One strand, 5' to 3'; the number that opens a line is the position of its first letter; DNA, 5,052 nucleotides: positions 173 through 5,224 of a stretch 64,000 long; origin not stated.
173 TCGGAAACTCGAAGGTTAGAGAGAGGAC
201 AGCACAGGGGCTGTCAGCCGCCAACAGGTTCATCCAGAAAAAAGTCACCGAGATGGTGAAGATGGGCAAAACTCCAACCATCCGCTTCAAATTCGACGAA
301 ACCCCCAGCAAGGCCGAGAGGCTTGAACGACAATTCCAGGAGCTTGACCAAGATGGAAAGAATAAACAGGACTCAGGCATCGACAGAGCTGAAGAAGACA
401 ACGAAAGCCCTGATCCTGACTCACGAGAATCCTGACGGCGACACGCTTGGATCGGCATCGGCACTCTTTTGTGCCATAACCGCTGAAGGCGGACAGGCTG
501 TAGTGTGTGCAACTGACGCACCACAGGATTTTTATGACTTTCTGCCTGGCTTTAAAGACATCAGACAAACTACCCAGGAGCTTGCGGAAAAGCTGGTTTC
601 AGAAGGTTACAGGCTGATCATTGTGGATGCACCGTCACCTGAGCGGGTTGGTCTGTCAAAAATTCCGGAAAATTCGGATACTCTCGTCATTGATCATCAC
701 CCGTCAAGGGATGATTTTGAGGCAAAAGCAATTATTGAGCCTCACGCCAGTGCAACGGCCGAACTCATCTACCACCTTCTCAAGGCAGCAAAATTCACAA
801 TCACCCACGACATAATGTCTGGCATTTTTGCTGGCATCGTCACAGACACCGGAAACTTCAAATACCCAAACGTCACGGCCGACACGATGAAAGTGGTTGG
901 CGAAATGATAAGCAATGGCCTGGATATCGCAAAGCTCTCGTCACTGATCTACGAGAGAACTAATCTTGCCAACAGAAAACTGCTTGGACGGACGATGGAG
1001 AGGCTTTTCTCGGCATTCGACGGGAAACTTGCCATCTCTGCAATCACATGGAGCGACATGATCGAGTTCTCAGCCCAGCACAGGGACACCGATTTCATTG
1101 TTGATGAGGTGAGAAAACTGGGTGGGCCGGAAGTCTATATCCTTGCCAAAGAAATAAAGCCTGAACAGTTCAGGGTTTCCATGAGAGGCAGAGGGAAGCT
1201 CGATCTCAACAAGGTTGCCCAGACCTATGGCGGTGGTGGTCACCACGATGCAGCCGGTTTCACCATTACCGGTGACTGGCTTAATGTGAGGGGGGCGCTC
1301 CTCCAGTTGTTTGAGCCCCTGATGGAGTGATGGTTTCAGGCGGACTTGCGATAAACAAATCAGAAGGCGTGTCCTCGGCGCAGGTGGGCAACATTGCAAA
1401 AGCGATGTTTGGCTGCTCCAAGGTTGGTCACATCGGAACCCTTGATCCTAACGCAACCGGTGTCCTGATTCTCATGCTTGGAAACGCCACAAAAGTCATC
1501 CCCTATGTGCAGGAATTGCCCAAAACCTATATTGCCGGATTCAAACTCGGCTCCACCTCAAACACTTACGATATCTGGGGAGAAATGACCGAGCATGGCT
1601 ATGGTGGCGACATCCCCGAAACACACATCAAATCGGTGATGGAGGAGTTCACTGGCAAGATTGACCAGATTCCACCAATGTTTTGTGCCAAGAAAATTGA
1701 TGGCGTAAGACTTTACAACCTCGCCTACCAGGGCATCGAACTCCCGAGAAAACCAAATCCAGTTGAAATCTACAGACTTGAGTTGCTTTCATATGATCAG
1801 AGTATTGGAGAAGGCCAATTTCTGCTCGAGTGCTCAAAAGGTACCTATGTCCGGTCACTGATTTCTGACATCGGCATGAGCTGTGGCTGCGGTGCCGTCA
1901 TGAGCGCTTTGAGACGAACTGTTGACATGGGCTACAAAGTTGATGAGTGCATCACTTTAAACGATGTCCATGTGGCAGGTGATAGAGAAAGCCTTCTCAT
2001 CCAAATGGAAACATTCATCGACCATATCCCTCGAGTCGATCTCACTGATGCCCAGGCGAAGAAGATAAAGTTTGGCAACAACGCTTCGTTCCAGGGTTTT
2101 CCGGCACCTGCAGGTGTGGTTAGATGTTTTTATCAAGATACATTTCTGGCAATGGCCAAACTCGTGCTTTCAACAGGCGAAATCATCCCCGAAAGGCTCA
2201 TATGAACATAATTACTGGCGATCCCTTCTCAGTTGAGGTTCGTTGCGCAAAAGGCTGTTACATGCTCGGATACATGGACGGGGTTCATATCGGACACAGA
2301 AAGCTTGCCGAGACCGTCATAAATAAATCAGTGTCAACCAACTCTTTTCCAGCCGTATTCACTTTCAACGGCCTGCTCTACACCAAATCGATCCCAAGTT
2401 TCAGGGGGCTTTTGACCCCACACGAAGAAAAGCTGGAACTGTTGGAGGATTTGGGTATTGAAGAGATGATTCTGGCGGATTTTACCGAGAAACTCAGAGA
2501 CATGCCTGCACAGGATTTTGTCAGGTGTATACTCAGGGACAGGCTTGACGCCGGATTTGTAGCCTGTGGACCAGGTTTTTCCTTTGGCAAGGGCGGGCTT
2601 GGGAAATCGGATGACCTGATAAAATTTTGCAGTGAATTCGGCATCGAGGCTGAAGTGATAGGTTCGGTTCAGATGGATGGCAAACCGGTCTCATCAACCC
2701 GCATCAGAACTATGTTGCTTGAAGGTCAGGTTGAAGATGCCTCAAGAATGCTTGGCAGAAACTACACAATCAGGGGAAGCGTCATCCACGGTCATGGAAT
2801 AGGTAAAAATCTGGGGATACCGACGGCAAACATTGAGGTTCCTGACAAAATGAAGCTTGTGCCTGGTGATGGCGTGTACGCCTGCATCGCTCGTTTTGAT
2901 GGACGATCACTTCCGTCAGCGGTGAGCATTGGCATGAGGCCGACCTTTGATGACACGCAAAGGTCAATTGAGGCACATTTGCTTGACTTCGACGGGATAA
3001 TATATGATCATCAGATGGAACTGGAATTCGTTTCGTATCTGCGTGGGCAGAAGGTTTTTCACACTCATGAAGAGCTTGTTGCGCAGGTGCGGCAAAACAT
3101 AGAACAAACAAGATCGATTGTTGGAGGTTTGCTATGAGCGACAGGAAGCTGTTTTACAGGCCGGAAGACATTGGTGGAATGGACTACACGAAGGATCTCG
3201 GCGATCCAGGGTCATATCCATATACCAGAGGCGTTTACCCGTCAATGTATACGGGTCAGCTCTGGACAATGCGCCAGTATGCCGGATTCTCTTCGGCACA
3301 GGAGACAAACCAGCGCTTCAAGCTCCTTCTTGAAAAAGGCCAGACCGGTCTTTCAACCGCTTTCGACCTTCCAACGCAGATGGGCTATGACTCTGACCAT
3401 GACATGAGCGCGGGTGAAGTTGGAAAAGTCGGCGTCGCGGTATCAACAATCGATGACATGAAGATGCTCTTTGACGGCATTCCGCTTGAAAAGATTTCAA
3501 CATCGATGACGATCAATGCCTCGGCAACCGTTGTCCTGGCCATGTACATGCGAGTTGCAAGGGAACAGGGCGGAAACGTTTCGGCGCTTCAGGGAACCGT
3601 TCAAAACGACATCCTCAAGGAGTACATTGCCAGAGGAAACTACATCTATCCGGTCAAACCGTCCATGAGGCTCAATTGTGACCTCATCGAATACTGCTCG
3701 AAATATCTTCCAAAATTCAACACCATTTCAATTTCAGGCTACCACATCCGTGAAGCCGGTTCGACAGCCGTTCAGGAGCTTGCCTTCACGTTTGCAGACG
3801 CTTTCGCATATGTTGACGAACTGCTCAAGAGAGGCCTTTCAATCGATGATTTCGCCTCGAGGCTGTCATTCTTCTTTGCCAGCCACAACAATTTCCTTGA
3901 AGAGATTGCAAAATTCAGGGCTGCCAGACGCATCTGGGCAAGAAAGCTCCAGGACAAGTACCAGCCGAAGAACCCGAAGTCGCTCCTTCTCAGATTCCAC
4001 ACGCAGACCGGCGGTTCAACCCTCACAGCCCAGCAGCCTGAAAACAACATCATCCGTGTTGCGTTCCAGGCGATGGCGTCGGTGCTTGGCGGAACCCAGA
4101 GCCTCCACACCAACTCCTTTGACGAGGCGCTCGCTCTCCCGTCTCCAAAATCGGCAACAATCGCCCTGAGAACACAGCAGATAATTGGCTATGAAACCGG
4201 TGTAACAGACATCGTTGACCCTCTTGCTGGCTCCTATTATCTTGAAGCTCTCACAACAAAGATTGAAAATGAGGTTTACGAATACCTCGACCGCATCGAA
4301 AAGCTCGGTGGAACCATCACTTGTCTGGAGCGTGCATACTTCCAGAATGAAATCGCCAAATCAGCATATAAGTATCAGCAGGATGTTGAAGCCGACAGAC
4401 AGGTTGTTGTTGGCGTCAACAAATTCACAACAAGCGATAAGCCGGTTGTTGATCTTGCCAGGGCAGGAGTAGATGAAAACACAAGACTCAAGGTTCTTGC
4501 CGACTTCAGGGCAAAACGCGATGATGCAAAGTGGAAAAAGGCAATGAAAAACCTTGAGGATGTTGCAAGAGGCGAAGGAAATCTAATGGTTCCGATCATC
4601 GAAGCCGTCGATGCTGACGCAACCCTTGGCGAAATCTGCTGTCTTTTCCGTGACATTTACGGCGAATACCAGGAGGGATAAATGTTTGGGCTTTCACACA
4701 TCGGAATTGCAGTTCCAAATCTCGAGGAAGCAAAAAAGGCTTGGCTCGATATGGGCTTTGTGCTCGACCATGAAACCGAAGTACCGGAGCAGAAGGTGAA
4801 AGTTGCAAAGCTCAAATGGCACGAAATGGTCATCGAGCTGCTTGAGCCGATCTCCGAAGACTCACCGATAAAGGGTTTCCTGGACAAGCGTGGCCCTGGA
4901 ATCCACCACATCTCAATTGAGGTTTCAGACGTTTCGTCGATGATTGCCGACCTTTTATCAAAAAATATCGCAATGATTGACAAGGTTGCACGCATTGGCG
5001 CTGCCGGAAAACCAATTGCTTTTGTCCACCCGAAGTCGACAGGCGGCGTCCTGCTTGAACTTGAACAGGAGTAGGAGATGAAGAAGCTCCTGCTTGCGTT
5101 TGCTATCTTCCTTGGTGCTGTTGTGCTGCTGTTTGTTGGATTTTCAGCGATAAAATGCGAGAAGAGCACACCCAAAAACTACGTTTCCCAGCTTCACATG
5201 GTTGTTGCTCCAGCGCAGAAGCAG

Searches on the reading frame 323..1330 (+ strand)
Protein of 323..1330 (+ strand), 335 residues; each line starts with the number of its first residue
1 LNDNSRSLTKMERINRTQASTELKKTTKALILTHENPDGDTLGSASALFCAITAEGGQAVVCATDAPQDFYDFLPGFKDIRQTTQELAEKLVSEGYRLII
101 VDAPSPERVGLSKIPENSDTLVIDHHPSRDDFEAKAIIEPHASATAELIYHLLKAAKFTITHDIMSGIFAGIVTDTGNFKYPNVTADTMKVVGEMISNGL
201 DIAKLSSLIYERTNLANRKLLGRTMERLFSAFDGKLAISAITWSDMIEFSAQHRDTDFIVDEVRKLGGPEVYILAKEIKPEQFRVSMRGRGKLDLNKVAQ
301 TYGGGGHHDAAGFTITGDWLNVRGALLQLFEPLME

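Call 40: search_protein_families(library=pfam, proteins=[window:323-1330:+], max_evalue=0.001)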
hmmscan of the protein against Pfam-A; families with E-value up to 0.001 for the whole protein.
window:323-1330:+ (335 aa): 2 families
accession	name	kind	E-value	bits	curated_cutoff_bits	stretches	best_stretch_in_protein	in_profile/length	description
PF01368.27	DHH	-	2.4e-15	57.3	28.1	1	29-172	2-125/125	DHH family, N-terminal domain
PF02272.25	DHHA1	-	1.7e-10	41.7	25.9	1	248-329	10-95/102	DHHA1 domain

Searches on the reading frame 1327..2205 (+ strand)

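Call 40: search_protein_families(library=pfam, proteins=[window:1327-2205:+], max_evalue=0.001)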
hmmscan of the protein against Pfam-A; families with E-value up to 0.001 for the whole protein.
window:1327-2205:+ (292 aa): 2 families
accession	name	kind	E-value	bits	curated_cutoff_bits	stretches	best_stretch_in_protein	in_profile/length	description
PF01509.24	TruB_N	-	5.3e-49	166.9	27.3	1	25-175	1-149/149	TruB family pseudouridylate synthase (N terminal domain)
PF16198.10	TruB_C_2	-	1.1e-09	38.7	29.3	1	176-217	1-42/66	tRNA pseudouridylate synthase B C-terminal domain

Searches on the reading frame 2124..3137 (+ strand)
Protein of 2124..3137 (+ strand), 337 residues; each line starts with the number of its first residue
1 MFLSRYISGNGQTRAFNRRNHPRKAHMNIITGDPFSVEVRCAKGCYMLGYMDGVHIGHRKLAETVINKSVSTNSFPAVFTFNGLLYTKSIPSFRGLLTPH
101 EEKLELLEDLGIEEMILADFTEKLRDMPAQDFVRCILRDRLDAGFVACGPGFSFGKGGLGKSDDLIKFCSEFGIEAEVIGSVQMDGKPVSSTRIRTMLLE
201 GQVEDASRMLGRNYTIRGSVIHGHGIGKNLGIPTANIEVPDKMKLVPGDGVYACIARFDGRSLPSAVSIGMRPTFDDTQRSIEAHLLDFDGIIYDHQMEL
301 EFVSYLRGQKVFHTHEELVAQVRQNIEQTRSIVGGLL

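Call 40: search_protein_families(library=pfam, proteins=[window:2124-3137:+], max_evalue=0.001)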
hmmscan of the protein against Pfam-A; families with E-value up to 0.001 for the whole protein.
window:2124-3137:+ (337 aa): 2 families
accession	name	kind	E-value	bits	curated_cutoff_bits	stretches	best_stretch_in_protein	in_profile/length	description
PF01687.23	Flavokinase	-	5e-40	137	19.6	1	210-332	1-123/124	Riboflavin kinase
PF06574.18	FAD_syn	-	2e-30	106.1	27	1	47-193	11-158/158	FAD synthetase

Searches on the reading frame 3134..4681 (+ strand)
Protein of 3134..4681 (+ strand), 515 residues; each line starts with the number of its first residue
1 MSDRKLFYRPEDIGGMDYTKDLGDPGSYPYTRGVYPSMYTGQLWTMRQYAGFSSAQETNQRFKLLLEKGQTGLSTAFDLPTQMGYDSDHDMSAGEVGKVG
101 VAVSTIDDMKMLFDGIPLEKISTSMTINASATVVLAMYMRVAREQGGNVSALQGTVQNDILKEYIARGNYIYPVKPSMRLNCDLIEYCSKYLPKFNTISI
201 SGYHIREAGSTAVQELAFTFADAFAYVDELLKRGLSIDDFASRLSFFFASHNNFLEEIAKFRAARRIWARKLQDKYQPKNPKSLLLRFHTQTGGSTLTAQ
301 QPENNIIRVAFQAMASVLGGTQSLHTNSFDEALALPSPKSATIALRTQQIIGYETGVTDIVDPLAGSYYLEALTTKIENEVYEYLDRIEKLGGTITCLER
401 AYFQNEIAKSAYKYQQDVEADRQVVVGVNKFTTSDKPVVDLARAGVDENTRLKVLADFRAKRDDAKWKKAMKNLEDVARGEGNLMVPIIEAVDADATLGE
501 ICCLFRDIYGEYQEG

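Call 40: search_protein_families(library=pfam, proteins=[window:3134-4681:+], max_evalue=0.001)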
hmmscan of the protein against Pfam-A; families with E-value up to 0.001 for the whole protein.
window:3134-4681:+ (515 aa): 1 family
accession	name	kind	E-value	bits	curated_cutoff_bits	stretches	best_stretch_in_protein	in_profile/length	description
PF01642.28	MM_CoA_mutase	-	2.4e-213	709.8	22.1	1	6-510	10-512/512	Methylmalonyl-CoA mutase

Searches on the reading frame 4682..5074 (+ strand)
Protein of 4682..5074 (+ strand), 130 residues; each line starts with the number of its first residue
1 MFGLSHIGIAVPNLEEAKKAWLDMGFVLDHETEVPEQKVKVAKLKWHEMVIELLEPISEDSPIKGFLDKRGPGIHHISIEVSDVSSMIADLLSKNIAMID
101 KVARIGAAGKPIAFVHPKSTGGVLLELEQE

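Call 73: search_protein_families(library=pfam, proteins=[window:4682-5074:+], max_evalue=0.001)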
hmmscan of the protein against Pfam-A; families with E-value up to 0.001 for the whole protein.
window:4682-5074:+ (130 aa): 3 families
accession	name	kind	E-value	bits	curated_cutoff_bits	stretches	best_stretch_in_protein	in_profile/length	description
PF13669.12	Glyoxalase_4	-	5.4e-22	78.6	27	1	6-114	2-109/109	Glyoxalase/Bleomycin resistance protein/Dioxygenase superfamily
PF00903.31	Glyoxalase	-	2.4e-09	38.1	20.6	1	3-127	1-121/121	Glyoxalase/Bleomycin resistance protein/Dioxygenase superfamily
PF13468.12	Glyoxalase_3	-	0.00018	22.1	25.1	1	4-112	1-113/176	Glyoxalase-like domain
